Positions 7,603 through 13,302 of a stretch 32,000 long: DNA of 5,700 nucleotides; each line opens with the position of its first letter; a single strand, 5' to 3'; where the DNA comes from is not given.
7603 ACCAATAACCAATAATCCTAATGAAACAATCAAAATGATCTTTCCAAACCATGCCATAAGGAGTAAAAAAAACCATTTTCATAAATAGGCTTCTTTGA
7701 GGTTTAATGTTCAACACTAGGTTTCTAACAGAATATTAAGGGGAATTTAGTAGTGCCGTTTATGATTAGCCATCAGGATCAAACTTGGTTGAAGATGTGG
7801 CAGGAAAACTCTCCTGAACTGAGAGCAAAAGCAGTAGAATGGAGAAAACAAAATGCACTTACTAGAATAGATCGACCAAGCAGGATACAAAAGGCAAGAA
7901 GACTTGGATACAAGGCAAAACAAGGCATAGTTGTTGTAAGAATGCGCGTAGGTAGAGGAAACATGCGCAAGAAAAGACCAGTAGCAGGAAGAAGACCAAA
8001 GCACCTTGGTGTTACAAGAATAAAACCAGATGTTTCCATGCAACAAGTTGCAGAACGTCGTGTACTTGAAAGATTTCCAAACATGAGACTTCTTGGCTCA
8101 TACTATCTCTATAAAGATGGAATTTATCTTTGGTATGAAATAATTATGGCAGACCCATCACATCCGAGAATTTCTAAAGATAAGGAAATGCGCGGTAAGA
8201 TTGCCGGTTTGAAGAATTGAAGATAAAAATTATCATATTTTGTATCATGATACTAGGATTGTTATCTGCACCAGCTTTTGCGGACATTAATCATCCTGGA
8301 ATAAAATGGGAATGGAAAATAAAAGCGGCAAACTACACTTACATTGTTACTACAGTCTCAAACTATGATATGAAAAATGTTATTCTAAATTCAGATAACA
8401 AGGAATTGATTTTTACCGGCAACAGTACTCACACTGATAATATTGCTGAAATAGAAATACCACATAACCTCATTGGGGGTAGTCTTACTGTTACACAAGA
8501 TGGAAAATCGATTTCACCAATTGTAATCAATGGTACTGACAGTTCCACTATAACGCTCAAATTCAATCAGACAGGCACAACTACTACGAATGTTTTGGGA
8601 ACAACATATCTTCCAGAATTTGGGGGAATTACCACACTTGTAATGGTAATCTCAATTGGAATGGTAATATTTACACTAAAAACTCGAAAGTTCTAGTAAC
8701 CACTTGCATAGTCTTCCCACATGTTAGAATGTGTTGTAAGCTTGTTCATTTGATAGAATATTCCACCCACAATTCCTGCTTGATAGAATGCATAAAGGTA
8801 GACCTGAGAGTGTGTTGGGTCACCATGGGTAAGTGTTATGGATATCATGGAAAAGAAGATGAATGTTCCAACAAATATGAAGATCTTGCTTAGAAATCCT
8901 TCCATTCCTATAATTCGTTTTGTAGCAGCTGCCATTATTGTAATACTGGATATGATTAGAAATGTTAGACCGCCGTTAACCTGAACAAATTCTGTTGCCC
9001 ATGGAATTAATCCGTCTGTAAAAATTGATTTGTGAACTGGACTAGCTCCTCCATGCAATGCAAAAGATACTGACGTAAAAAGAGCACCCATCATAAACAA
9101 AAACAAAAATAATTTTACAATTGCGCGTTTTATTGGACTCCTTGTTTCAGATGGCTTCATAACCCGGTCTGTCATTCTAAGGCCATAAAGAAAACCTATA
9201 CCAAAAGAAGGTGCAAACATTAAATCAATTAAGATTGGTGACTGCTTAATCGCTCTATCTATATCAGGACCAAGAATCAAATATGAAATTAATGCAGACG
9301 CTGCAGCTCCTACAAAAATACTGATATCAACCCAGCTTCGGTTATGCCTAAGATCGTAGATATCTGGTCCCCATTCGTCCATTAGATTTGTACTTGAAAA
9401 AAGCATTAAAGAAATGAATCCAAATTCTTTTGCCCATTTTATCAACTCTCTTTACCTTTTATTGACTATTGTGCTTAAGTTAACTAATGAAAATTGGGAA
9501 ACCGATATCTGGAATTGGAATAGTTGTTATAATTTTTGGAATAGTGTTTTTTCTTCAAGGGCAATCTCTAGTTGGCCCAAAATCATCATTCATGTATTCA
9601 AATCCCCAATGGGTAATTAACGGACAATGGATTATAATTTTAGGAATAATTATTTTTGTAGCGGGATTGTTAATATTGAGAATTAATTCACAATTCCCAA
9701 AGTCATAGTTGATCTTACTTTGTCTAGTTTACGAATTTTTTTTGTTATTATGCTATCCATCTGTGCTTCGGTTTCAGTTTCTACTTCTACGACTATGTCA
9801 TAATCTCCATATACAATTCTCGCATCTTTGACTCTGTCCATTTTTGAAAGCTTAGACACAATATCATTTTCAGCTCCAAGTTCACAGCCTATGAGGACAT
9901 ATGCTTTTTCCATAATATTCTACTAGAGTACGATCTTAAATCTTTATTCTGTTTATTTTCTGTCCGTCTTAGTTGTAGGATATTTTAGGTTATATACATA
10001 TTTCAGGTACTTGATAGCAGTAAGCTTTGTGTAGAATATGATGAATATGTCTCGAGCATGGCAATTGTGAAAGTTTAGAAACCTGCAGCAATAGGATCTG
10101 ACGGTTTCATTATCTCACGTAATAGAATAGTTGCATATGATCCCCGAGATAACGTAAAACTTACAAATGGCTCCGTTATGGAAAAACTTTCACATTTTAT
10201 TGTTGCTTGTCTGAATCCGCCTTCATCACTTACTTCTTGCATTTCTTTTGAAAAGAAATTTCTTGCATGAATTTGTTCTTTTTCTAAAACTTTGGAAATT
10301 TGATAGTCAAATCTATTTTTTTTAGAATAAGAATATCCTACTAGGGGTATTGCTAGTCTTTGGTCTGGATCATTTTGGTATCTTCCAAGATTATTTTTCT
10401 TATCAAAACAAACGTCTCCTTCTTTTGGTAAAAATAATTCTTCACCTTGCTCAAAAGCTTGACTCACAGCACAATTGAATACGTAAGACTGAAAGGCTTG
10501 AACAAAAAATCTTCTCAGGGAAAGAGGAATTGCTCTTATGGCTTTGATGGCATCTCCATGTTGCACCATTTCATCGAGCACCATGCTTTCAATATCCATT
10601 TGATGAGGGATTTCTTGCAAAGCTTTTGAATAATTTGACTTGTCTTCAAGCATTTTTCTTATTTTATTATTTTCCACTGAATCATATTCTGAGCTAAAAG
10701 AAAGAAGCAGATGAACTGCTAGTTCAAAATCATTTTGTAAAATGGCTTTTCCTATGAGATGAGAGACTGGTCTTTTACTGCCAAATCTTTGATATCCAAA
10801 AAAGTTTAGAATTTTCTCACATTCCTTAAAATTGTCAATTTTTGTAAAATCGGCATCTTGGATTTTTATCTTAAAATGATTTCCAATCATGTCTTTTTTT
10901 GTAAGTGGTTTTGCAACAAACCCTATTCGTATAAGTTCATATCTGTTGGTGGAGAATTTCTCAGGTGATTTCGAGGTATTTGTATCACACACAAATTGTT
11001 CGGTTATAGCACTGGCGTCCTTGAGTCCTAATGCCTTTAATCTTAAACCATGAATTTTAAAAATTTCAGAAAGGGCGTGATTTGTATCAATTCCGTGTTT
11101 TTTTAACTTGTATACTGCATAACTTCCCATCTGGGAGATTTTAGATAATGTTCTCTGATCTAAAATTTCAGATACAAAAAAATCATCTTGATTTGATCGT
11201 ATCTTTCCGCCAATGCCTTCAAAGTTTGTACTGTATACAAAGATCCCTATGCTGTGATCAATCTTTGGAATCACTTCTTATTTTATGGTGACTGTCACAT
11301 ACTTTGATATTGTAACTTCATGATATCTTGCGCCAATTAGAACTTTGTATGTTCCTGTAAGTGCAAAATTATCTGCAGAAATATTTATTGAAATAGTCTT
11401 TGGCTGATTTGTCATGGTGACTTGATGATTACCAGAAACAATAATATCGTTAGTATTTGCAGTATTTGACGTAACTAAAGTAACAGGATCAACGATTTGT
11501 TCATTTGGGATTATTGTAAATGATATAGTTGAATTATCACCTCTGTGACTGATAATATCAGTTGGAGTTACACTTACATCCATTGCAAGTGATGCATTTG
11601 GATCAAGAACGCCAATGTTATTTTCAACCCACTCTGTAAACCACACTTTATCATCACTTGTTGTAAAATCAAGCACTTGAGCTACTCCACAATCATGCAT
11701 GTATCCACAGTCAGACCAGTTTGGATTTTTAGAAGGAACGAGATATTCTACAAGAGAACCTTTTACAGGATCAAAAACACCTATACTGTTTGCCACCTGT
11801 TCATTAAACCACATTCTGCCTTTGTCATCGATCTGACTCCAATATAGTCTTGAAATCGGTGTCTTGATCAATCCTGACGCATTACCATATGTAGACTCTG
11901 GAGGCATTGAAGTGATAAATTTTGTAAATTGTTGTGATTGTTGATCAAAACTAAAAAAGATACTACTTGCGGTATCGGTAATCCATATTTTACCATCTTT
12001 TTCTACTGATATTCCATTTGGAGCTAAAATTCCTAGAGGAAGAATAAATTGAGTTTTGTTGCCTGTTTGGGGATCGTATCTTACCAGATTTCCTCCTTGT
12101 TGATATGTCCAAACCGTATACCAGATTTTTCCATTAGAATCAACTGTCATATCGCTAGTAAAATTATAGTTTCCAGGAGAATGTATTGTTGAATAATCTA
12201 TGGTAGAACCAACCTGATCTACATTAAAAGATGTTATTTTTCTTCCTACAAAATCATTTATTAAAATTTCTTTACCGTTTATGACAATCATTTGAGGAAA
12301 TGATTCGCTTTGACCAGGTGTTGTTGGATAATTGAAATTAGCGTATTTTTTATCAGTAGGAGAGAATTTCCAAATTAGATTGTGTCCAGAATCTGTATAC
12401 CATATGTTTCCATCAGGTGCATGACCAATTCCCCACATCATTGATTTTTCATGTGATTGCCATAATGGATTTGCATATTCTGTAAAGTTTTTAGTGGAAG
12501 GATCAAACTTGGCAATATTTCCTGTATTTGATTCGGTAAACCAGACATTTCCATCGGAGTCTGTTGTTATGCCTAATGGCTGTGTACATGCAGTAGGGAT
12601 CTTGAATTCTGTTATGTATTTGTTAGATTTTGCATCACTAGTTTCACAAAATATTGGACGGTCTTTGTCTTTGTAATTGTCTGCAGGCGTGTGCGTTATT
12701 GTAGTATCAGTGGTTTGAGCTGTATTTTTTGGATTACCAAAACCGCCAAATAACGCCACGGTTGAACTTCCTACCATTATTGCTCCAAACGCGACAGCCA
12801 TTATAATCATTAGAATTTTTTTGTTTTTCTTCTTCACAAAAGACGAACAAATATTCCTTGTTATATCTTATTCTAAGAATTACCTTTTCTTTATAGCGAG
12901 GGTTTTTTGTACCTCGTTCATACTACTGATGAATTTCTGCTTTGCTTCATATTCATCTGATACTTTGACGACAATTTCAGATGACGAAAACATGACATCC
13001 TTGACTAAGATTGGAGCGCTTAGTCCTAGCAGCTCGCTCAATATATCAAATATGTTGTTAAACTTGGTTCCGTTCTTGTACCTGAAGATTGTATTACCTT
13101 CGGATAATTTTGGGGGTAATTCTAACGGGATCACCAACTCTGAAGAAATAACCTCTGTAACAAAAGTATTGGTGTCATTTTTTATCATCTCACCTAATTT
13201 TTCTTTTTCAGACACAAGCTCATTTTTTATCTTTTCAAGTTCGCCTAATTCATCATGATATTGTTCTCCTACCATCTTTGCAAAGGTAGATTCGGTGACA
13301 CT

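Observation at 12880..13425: Uncharacterised 181-aa coiled-coil protein apparently translationally coupled to the tubulin-like gene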

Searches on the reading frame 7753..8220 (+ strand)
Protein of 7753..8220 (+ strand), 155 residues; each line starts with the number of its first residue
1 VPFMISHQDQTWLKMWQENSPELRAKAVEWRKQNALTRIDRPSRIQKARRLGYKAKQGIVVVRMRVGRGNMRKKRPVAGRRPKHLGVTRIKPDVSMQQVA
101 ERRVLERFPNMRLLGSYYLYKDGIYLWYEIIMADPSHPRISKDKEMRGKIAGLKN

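Call 45: search_protein_families(library=pfam, proteins=[window:7753-8220:+], max_evalue=0.001)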
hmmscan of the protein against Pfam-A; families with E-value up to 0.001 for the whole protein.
window:7753-8220:+ (155 aa): 1 family
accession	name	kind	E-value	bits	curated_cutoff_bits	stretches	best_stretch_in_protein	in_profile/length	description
PF00827.22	Ribosomal_L15e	-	9.7e-47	159.5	27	1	23-146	22-147/191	Ribosomal L15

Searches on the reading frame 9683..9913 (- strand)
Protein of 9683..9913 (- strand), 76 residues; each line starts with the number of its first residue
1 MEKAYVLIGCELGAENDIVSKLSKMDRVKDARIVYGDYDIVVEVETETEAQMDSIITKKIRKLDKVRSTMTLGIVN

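Call 44: search_protein_families(library=pfam, proteins=[window:9683-9913:-], max_evalue=0.001)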
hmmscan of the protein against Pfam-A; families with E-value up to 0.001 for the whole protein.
window:9683-9913:- (76 aa): 1 family
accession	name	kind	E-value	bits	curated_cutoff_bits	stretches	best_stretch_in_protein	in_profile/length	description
PF01037.27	AsnC_trans_reg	-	8.4e-11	42.1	25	1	6-72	1-68/73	Lrp/AsnC ligand binding domain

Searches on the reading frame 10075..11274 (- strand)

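Call 3: search_protein_families(library=pfam, proteins=[window:10075-11274:-], max_evalue=1)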
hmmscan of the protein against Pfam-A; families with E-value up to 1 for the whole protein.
window:10075-11274:- (399 aa): 1 family
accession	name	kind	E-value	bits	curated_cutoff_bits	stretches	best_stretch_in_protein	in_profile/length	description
PF01142.23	TruD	-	9.4e-91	305.1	27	1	9-388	2-412/412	tRNA pseudouridine synthase D (TruD)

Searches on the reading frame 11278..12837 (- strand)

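Call 3: search_protein_families(library=pfam, proteins=[window:11278-12837:-], max_evalue=1)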
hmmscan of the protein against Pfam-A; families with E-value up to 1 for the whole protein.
window:11278-12837:- (519 aa): 9 families
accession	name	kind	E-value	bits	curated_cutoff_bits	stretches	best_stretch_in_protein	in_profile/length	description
PF24684.1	Vgb_lyase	-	2.3e-26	92.7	50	2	74-292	86-286/290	Virginiamycin B lyase family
PF08450.18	SGL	-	9.8e-13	48.7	26.3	2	188-263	145-218/246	SMP-30/Gluconolactonase/LRE-like region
PF01436.27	NHL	-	2.2e-09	37.3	20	1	273-290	4-21/28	NHL repeat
PF16819.11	DUF5074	-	2.8e-06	27.1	27.2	2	227-302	184-262/353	Domain of unknown function (DUF5074)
PF21959.2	DUF6923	-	1.8e-05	25.1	27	2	211-264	118-167/234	Repeat of unknown function (DUF6923)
PF07494.17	Reg_prop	-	0.001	19.4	20.4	0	90-100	10-20/24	Two component regulator propeller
PF03088.22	Str_synth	-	0.0011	19.5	25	1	237-286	25-72/89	Strictosidine synthase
PF06739.17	SBBP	-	0.017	15.5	20.5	0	74-98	2-26/38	Beta-propeller repeat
PF20187.3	DUF6550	-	0.17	12.5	27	1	1-71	1-76/190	Family of unknown function (DUF6550)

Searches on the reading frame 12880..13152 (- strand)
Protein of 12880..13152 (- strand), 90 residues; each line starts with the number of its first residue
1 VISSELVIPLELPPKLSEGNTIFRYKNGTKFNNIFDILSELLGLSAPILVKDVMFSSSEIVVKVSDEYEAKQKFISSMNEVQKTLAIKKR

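Call 64: predict_structure(alignment_id=A5)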
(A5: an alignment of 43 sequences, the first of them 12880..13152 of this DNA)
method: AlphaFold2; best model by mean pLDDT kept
length: 90 residues; sequences in the alignment: 43
mean_pLDDT: 88.8   pTM: 0.76
mean pLDDT of the five models: 88.8, 85.4, 82.0, 78.7, 59.7
residues with pLDDT >= 90: 57; 70-90: 27; 50-70: 3; < 50: 3
segments of 3 or more residues with pLDDT < 50: 1-3
pLDDT, mean of each block of 10 residues (from residue 1): 67 94 93 89 90 94 95 94 83
secondary structure, 60 per line:
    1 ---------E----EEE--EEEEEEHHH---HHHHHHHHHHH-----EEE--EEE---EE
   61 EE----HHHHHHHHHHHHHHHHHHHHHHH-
elements in order: E15-17 E20-25 H32-42 E48-50 E53-55 E59-62 H67-89

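Call 66: fold_search(model_id=the predicted structure, library=pdb)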
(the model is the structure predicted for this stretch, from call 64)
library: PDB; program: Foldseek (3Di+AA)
matches with E <= 10: 593; with E <= 0.001: 0
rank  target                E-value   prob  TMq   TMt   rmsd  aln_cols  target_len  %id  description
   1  4qjv_D                4.8e-02  0.30  0.25  0.26   8.8        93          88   14  The X-ray crystal structure of Rpo3/Rpo11 heterodimer of euryarchaeal RNA polymerase from Thermococcus kodakarensis (released 2014-10-08)
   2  9e97_A                2.8e-01  0.15  0.25  0.10   7.3        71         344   20  L-allo-threonine aldolase from Thermotoga maritima N308E-Y87A-R122G-P121D Mutant with a 2-(aminomethyl)pyridine PLP mo (released 2025-07-23)
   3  1jg8_C                2.8e-01  0.12  0.21  0.09   7.5        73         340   18  Crystal Structure of Threonine Aldolase (Low-specificity) (released 2001-07-04)
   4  3k40_A                3.0e-01  0.25  0.33  0.10   7.9        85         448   15  Crystal structure of Drosophila 3,4-dihydroxyphenylalanine decarboxylase (released 2010-02-02)
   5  9e9j_A                3.0e-01  0.10  0.20  0.09   7.7        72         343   22  L-allo-threonine aldolase from Thermotoga maritima, N308E-Y87A-R122G-P121D Mutant (released 2025-07-23)
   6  6eu0_K                3.2e-01  0.28  0.40  0.36   6.4       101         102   14  RNA Polymerase III open pre-initiation complex (OC-PIC) (released 2018-01-17)
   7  9hrh                  3.4e-01  0.25  0.32  0.10   8.0        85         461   10  Human holo aromatic L-amino acid decarboxylase (AADC) R347Q variant native structure (released 2025-05-14)
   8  3rch_A                3.4e-01  0.23  0.31  0.10   7.7        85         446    9  Crystal structure of Human aromatic L-amino acid decarboxylase (AADC) in the open conformation with LLP and PLP bound  (released 2011-10-19)
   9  1jg8_D                3.7e-01  0.16  0.26  0.10   7.4        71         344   18  Crystal Structure of Threonine Aldolase (Low-specificity) (released 2001-07-04)
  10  3rbf_A                4.5e-01  0.20  0.31  0.10   7.9        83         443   10  Crystal structure of Human aromatic L-amino acid decarboxylase (AADC) in the apo form (released 2011-10-19)
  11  2kwa_MODEL_1_A        5.1e-01  0.13  0.28  0.26   7.9        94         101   16  1H, 13C and 15N backbone and side chain resonance assignments of the N-terminal domain of the histidine kinase (released 2010-11-24)
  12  2phc                  5.4e-01  0.18  0.31  0.18   6.8        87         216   11  Crystal structure of conserved uncharacterized protein PH0987 from Pyrococcus horikoshii (released 2007-05-08)
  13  9gns                  5.4e-01  0.18  0.32  0.10   8.2        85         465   10  X-ray structure of Human holo aromatic L-amino acid decarboxylase (AADC) complex with Carbidopa at physiological pH (released 2025-05-14)
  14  7eix_B                5.8e-01  0.18  0.33  0.10   8.1        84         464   17  Human histidine decarboxylase mutant Y334F (released 2022-04-06)
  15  1b4b_A                7.1e-01  0.21  0.31  0.37   6.5        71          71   11  STRUCTURE OF THE OLIGOMERIZATION DOMAIN OF THE ARGININE REPRESSOR FROM BACILLUS STEAROTHERMOPHILUS (released 1999-06-15)
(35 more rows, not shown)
